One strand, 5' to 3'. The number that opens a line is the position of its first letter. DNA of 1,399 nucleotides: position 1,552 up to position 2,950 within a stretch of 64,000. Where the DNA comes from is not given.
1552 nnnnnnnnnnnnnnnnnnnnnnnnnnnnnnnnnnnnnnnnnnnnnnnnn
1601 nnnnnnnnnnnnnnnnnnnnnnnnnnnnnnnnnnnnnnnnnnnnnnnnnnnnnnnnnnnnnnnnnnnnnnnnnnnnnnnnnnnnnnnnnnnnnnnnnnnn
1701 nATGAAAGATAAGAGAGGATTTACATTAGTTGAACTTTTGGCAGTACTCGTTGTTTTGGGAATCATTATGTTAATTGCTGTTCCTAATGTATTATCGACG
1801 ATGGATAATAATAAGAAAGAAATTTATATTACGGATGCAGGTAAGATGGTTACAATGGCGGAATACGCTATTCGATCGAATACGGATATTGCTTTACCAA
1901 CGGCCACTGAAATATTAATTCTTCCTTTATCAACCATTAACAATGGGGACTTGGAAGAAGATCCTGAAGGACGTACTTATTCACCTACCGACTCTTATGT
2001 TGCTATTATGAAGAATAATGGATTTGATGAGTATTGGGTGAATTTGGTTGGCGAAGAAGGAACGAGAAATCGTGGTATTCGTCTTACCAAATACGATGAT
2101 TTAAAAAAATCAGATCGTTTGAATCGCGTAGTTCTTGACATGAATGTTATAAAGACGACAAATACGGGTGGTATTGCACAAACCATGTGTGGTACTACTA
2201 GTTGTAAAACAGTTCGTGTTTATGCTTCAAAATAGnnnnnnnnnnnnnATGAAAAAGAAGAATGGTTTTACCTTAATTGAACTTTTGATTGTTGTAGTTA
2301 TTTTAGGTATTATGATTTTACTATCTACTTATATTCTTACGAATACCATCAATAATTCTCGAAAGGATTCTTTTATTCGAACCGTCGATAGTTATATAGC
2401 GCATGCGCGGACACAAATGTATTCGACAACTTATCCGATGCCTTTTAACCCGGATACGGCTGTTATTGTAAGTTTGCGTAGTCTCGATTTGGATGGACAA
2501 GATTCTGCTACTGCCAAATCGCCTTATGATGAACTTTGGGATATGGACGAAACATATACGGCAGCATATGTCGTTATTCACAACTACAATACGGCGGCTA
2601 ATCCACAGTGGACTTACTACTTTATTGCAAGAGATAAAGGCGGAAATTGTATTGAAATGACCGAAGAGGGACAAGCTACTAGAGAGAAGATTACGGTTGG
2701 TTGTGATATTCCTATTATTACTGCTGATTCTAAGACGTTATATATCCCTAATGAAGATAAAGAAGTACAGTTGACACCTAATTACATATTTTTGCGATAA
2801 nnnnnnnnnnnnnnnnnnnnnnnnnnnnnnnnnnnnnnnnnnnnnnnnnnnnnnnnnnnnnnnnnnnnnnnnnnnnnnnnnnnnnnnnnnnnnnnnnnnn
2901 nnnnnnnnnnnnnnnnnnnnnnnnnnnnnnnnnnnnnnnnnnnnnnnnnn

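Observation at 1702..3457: Orphan trio of prepilin-type proteins next to a Fic-domain gene, with no pilus/competence machinery in 64 kb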

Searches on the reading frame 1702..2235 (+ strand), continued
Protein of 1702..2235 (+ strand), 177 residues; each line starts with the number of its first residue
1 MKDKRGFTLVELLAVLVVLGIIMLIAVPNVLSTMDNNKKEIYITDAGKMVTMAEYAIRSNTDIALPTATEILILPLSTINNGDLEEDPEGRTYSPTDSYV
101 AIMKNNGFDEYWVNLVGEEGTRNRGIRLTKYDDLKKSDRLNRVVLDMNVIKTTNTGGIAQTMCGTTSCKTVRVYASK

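Call 69: find_related_loci(query=L096:19264-20607:-, collection=metagenome_contigs, flank=10000)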
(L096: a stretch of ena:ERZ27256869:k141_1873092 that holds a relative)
Query L096:19264-20607:- (447 aa) in metagenome_contigs; peptide patterns used: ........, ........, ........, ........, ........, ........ (x = any residue, [..] = any of these).
575 stretches matched a pattern; 516 encode a relative of the query (tblastn E <= 1e-3); the best 80 are kept; 80 distinct loci.
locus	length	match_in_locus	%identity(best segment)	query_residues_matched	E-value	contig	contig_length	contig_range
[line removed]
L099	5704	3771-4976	86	1-404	0e+0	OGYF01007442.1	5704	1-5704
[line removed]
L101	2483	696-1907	85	1-406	0e+0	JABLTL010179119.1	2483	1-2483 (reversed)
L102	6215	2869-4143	78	1-426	0e+0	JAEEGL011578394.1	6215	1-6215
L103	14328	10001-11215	78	1-407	0e+0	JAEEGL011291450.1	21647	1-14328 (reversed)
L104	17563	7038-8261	78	1-409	0e+0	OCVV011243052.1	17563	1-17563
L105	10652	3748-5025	75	1-428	0e+0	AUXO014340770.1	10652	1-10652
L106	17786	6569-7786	78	1-407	0e+0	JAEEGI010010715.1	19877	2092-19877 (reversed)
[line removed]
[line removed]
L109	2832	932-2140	79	1-404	0e+0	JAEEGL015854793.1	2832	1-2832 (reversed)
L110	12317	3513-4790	76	1-428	0e+0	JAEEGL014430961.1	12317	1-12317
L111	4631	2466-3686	79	1-410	0e+0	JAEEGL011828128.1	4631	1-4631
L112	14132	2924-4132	79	1-406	0e+0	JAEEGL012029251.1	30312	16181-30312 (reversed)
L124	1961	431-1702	74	1-426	0e+0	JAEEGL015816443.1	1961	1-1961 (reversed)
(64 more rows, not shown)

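Call 77: search_protein_families(library=ncbifam, proteins=[L096:19264-20607:-], max_evalue=0.01)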
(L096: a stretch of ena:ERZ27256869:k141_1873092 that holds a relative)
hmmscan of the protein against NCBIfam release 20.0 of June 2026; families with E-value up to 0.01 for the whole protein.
L096:19264-20607:- (447 aa): 19 families
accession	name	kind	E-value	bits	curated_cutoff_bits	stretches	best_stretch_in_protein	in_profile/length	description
TIGR02533.1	type_II_gspE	equivalog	3.4e-136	454.8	630.25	1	11-391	109-484/486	type II secretion system ATPase GspE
TIGR02538.1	type_IV_pilB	equivalog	2e-130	436.1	675.65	1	11-392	181-561/564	type IV-A pilus assembly ATPase PilB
NF007755.0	PRK10436.1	equivalog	1.5e-126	422.8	617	1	8-394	82-460/465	type II secretion system protein GspE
NF053534.1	T4PilAsmATPsTfpB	equivalog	1.4e-114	383.6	850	1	4-393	194-582/584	type IV pilus assembly ATPase TfpB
NF041000.1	ATPase_ComGA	equivalog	9.7e-77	257.6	300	1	17-281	2-265/267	competence type IV pilus ATPase ComGA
TIGR01420.1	pilT_fam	subfamily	1.8e-51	175.4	319.1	1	17-284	4-271/343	PilT/PilU family type 4a pilus ATPase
TIGR02525.1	plasmid_TraJ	equivalog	3.7e-26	92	368.3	1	144-262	148-273/372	plasmid transfer ATPase TraJ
TIGR02524.1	dot_icm_DotB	equivalog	3.2e-20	72.6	463.3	1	139-308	128-301/358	Dot/Icm type IV secretion system ATPase DotB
TIGR02782.1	TrbB_P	equivalog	1.9e-16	60.3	304.55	1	133-259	125-253/303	P-type conjugative transfer ATPase TrbB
NF058587.1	archaellum_moto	equivalog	3.3e-15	55.8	550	1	148-259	278-394/527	archaellum flagellar ATPase motor FlaI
TIGR02788.1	VirB11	equivalog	1.6e-14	53.6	249.95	1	147-263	146-267/308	P-type DNA transfer ATPase VirB11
NF010469.0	PRK13894.1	subfamily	7.1e-14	51.9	508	1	129-259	134-265/320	conjugal transfer ATPase TrbB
NF010407.0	PRK13833.1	subfamily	3.9e-13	49.5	499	1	130-263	130-264/323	conjugal transfer protein TrbB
TIGR03819.1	heli_sec_ATPase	hypoth_equivalog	6.6e-13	48.5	373.15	1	62-258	98-297/340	TadA family conjugal transfer-associated ATPase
NF010425.0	PRK13851.1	equivalog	1.4e-10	40.6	461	1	132-260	149-282/344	type IV secretion system protein VirB11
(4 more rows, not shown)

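Call 85: find_encoding_contigs(protein=P0124, flank=10000, max_places=2)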
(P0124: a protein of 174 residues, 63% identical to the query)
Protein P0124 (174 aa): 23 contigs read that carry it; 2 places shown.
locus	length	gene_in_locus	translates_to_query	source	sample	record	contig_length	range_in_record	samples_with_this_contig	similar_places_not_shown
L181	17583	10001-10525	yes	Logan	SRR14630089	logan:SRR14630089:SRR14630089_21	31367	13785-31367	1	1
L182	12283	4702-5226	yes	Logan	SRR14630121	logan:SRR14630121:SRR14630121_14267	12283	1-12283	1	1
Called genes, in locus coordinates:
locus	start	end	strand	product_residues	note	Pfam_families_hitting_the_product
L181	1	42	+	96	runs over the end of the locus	PF01016:Ribosomal_L27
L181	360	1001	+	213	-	PF02517:Rce1-like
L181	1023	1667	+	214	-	-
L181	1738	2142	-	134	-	-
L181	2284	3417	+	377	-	PF01702:TGT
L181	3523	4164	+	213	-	-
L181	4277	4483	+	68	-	-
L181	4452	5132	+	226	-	PF02463:SMC_N (weak), PF00005:ABC_tran, PF13304:AAA_21 (faint)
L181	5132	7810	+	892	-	PF12704:MacB_PCD (weak), PF02687:FtsX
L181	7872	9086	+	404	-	PF02638:GHL10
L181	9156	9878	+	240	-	-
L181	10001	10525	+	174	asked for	PF07963:N_methyl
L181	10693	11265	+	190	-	PF07963:N_methyl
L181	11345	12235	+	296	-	PF01261:AP_endonuc_2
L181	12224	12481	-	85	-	PF11116:DUF2624 (weak)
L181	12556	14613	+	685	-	PF03717:PBP_dimer, PF00905:Transpeptidase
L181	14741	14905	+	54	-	PF00471:Ribosomal_L33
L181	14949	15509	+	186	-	PF08207:EFP_N, PF01132:EFP, PF09285:Elong-fact-P_C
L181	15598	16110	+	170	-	PF12685:SpoIIIAH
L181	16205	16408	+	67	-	PF00196:GerE, PF04545:Sigma70_r4, PF08281:Sigma70_r4_2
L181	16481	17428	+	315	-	PF10646:Germane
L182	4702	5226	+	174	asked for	PF07963:N_methyl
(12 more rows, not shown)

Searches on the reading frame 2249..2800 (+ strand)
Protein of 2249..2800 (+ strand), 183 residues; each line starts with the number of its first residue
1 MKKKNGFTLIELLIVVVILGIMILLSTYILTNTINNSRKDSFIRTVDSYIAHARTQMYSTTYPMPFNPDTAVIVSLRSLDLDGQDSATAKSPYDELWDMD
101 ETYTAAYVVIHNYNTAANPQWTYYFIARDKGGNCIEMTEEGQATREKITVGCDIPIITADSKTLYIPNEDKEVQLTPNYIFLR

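Call 4: search_protein_families(library=pfam, proteins=[window:2249-2800:+], max_evalue=0.01)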
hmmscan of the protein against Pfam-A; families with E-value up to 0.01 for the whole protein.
window:2249-2800:+ (183 aa): 1 family
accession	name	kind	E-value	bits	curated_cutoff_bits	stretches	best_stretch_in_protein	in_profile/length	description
PF07963.17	N_methyl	-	5.2e-09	35.7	21.2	1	1-25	1-25/27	Prokaryotic N-terminal methylation motif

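Call 7: search_protein_families(library=ncbifam, proteins=[window:2249-2800:+], max_evalue=1)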
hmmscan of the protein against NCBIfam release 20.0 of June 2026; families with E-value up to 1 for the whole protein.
window:2249-2800:+ (183 aa): 16 families
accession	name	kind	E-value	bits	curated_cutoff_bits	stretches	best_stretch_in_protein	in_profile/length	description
TIGR02532.1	IV_pilin_GFxxxE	domain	2.2e-07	30.5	16.3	1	5-25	2-22/24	prepilin-type N-terminal cleavage/methylation domain-containing protein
NF040982.1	ComGD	equivalog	6.7e-07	29.8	70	1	4-56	1-53/139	competence type IV pilus minor pilin ComGD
NF040999.1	pilin_ComGC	equivalog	9.9e-06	25.7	75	1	5-48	2-48/84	competence type IV pilus major pilin ComGC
NF007800.0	PRK10506.1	equivalog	2.8e-05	24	158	1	1-58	5-62/163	prepilin peptidase-dependent protein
TIGR01708.2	typeII_sec_gspH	equivalog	3.7e-05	23.8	80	1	5-28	2-25/169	type II secretion system minor pseudopilin GspH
TIGR01710.1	typeII_sec_gspG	equivalog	4.5e-05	23.5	88.85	1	6-43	2-39/134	type II secretion system major pseudopilin GspG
TIGR02596.1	TIGR02596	subfamily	7e-05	23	70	1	7-56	1-50/196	Verru_Chthon cassette protein D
TIGR02599.1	TIGR02599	subfamily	0.00047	19.5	256.5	1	6-36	1-31/361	Verru_Chthon cassette protein C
NF041013.1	T4P_ComGE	equivalog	0.00063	19.8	49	1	2-35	1-31/83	competence type IV pilus minor pilin ComGE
TIGR02523.1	type_IV_pilV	equivalog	0.00078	19.9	52.2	1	5-51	2-47/139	type IV pilus modification protein PilV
NF041775.1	typeIV_PilA_Myxo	equivalog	0.0023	17.9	400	1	4-25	10-31/214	type IV pilin protein PilA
NF007862.0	PRK10574.1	equivalog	0.0034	17.5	138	1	1-23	1-23/145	prepilin peptidase-dependent pilin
NF047827.1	T3SSXpsH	equivalog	0.005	16.6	160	1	6-66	2-62/145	type II secretion system protein XpsH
NF041002.1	pilin_ComGF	equivalog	0.0097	16.1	80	1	5-38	2-35/139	competence type IV pilus minor pilin ComGF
NF038304.1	EPS_HpsC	equivalog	0.021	14.4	200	1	2-40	18-56/318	hormogonium polysaccharide secretion pseudopilin HpsC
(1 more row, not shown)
